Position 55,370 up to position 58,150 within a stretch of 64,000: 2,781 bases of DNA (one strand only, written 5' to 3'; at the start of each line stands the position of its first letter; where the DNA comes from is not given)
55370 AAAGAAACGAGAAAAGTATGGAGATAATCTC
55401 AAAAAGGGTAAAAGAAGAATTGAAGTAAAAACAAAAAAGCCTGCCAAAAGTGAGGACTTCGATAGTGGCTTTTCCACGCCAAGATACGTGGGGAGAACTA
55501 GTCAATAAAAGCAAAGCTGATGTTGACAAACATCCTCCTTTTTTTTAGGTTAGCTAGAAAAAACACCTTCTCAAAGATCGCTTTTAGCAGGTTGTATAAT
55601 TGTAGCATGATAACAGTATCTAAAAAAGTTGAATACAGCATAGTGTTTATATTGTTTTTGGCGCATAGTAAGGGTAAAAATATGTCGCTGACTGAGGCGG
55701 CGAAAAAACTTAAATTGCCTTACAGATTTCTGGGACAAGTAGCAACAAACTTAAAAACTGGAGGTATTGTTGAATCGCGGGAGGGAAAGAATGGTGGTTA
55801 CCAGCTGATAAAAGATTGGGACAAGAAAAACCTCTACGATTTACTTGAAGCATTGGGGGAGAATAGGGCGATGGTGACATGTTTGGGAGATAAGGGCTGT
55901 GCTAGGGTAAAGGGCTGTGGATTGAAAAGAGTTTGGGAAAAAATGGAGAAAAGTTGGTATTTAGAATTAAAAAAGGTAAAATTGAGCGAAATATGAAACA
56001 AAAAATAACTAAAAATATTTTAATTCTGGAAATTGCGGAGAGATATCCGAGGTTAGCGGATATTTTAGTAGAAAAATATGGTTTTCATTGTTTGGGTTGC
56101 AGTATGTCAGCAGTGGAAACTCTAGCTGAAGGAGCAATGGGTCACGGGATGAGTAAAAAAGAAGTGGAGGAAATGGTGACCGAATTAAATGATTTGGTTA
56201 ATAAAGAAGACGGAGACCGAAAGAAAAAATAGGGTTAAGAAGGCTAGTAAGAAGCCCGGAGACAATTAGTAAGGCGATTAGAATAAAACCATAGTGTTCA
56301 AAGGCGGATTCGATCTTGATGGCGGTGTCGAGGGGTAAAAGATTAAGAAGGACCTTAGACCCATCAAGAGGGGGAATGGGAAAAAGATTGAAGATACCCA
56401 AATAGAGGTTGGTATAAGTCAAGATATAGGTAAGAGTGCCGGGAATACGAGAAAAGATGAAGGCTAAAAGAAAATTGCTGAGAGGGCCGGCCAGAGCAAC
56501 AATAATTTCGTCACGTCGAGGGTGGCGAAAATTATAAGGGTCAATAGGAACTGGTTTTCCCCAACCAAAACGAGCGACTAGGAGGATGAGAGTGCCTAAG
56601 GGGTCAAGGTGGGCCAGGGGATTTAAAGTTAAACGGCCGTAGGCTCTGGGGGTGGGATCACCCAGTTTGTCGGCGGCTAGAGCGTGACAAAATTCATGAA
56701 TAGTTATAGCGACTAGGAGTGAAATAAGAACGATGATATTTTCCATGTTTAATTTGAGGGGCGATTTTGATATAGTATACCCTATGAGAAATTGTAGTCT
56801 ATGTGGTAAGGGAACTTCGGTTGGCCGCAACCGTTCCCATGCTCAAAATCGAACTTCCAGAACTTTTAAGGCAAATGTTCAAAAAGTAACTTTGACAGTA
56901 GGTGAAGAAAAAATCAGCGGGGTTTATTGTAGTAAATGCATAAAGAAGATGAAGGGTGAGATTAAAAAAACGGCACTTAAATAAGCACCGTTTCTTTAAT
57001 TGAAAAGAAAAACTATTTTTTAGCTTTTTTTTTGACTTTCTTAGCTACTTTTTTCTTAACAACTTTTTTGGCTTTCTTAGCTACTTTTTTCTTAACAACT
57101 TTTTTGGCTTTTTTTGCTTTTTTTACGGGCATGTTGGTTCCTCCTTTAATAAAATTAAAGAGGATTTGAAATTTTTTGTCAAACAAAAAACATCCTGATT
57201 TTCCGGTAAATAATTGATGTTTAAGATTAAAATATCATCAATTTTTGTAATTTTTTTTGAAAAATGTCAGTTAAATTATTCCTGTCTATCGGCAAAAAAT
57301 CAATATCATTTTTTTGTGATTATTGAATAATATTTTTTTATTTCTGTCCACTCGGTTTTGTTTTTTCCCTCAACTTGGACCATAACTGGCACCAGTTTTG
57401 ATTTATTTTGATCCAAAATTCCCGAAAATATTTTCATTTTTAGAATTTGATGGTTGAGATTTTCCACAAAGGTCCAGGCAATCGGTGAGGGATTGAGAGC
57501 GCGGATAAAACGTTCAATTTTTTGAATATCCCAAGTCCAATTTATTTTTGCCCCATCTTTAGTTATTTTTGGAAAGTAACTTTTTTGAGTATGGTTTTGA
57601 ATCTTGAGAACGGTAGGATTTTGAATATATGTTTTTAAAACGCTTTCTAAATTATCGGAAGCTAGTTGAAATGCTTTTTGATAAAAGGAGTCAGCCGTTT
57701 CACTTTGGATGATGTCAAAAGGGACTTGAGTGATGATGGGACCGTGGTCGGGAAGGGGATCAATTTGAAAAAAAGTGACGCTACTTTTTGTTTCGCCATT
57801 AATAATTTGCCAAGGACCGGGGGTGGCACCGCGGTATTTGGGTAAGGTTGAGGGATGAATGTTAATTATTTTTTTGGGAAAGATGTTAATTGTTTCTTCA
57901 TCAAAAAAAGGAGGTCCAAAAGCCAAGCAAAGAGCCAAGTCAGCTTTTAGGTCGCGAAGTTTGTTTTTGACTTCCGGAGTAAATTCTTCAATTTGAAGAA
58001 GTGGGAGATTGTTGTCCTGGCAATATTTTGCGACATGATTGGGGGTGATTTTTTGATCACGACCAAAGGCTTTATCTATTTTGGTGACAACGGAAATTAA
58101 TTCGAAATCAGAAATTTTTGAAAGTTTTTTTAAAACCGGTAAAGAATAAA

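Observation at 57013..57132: Unannotated 39-aa poly-lysine tandem-repeat peptide with a consensus Shine-Dalgarno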

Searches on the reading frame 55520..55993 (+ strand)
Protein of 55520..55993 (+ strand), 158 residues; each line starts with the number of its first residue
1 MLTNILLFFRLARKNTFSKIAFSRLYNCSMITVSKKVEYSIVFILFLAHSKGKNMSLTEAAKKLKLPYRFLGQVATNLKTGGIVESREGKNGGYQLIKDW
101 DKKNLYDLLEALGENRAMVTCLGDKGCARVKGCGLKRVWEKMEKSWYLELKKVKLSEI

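Call 60: search_protein_families(library=pfam, proteins=[window:55520-55993:+], max_evalue=0.001)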
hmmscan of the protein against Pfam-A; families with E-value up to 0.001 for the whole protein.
window:55520-55993:+ (158 aa): 1 family
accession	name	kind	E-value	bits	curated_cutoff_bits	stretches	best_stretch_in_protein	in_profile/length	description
PF02082.26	Rrf2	-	1.5e-25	90.3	30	1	34-157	2-128/132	Iron-dependent Transcriptional regulator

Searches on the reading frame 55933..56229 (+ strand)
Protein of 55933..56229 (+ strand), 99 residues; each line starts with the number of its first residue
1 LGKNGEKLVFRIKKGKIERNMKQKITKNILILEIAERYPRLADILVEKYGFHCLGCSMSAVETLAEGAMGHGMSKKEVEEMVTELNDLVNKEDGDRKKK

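Call 60: search_protein_families(library=pfam, proteins=[window:55933-56229:+], max_evalue=0.001)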
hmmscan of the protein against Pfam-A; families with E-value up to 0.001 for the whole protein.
window:55933-56229:+ (99 aa): 1 family
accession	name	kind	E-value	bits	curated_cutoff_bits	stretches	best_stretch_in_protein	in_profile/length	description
PF08984.16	DUF1858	-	6.2e-15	55.5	32.2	1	25-74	1-54/59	Domain of unknown function (DUF1858)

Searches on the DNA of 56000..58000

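Call 9: search_rna_families(source=window, start=56000, end=58000, threshold=evalue, max_evalue=1)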
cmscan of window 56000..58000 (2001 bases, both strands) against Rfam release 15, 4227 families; matches with E-value up to 1: 3.
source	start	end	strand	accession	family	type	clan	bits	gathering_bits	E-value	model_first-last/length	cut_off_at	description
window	56081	56215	+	RF00225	IRES_Tobamo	Cis-reg; IRES;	-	25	50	0.52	1-151/151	no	Tobamovirus internal ribosome entry site (IRES)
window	56956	57032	-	RF00558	L20_leader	Cis-reg; leader;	-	21.7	58.7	0.26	1-127/127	no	Ribosomal protein L20 leader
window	56450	56497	+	RF01144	sR17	Gene; snRNA; snoRNA; CD-box;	-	17.8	36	0.37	1-55/55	no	Small nucleolar RNA sR17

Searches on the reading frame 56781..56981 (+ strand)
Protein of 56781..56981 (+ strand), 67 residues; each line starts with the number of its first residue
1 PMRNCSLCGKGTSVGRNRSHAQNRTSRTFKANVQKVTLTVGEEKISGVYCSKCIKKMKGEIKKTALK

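Call 60: search_protein_families(library=pfam, proteins=[window:56781-56981:+], max_evalue=0.001)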
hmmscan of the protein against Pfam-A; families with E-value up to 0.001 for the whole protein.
window:56781-56981:+ (67 aa): 1 family
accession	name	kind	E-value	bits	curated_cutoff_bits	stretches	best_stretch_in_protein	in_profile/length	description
PF00830.24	Ribosomal_L28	-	1.5e-14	54.1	27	1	3-58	1-58/60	Ribosomal L28 family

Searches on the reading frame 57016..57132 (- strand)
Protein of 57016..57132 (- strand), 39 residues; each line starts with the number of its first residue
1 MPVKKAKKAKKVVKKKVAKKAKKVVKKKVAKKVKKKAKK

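Call 5: search_protein_families(library=pfam, proteins=[window:57016-57132:-], max_evalue=10)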
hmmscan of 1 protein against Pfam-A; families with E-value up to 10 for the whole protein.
seq(39 aa): 0 families

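Call 6: search_protein_families(library=ncbifam, proteins=[window:57016-57132:-], max_evalue=10)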
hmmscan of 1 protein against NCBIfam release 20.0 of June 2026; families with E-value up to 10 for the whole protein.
seq(39 aa): 0 families

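Call 7: find_encoding_contigs(protein=window:57016-57132:-, flank=4000, max_places=10)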
Protein seq(39 aa) (39 aa): 14 contigs read that carry it; 8 places shown.
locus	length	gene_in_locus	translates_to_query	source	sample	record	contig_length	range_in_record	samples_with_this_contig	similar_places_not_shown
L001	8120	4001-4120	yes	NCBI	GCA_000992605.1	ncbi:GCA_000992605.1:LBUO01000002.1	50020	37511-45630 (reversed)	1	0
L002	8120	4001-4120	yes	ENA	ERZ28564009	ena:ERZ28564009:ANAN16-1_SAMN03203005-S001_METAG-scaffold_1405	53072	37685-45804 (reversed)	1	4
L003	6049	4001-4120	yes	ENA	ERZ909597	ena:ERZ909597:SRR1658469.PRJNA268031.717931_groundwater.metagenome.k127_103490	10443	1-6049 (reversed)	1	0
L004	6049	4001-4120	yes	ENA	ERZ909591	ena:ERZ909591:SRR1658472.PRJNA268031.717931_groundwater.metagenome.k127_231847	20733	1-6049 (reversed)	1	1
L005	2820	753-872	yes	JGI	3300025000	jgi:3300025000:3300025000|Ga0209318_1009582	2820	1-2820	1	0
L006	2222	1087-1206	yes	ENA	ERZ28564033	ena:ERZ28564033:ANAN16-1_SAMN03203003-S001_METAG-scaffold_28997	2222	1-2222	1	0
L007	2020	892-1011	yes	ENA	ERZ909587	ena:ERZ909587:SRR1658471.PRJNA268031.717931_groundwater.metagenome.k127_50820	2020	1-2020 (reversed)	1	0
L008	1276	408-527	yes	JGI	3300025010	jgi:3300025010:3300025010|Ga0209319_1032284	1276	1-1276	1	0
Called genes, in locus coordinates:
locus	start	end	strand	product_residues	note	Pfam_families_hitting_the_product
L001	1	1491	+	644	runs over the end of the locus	PF04932:Wzy_C, PF13424:TPR_12 (faint), PF00515:TPR_1 (faint), PF13181:TPR_8 (faint), PF13414:TPR_11 (faint), PF21033:RMD1-3 (faint), PF07719:TPR_2 (weak)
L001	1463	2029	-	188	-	PF01327:Pep_deformylase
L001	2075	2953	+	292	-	PF01073:3Beta_HSD, PF01370:Epimerase, PF04321:RmlD_sub_bind, PF16363:GDP_Man_Dehyd, PF02719:Polysacc_synt_2 (weak)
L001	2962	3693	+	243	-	PF00551:Formyl_trans_N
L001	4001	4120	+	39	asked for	-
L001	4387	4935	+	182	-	PF02163:Peptidase_M50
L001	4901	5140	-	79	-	PF08984:DUF1858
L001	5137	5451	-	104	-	PF02082:Rrf2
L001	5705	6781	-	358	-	PF06925:MGDG_synth (weak)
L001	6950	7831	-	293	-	PF06925:MGDG_synth (weak)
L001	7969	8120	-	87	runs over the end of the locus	-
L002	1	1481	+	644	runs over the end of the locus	PF04932:Wzy_C, PF13424:TPR_12 (faint), PF00515:TPR_1 (faint), PF13181:TPR_8 (faint), PF13414:TPR_11 (faint), PF21033:RMD1-3 (faint), PF07719:TPR_2 (weak)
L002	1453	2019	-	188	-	PF01327:Pep_deformylase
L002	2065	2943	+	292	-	PF01073:3Beta_HSD, PF01370:Epimerase, PF04321:RmlD_sub_bind, PF16363:GDP_Man_Dehyd, PF02719:Polysacc_synt_2 (weak)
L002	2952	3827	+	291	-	PF00551:Formyl_trans_N, PF02911:Formyl_trans_C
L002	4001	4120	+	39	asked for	-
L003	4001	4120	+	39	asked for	-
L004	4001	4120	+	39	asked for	-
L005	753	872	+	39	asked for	-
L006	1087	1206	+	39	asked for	-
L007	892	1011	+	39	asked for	-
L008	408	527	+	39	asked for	-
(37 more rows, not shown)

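Call 12: list_cluster_members(proteins=[window:57016-57132:-])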
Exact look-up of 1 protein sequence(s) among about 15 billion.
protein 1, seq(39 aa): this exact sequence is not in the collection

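Call 31: search_protein_representatives(protein=window:57016-57132:-)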
Query: 39 residues. Proteins with E-value up to 0.001 (for the whole library): 0; up to 1e-10: 0; up to 1e-30: 0. The best 0 are listed.

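Call 46: search_solved_structures(query=window:57016-57132:-, max_evalue=10)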
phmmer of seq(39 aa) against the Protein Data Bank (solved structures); distinct sequences matched with E-value up to 10: 0.
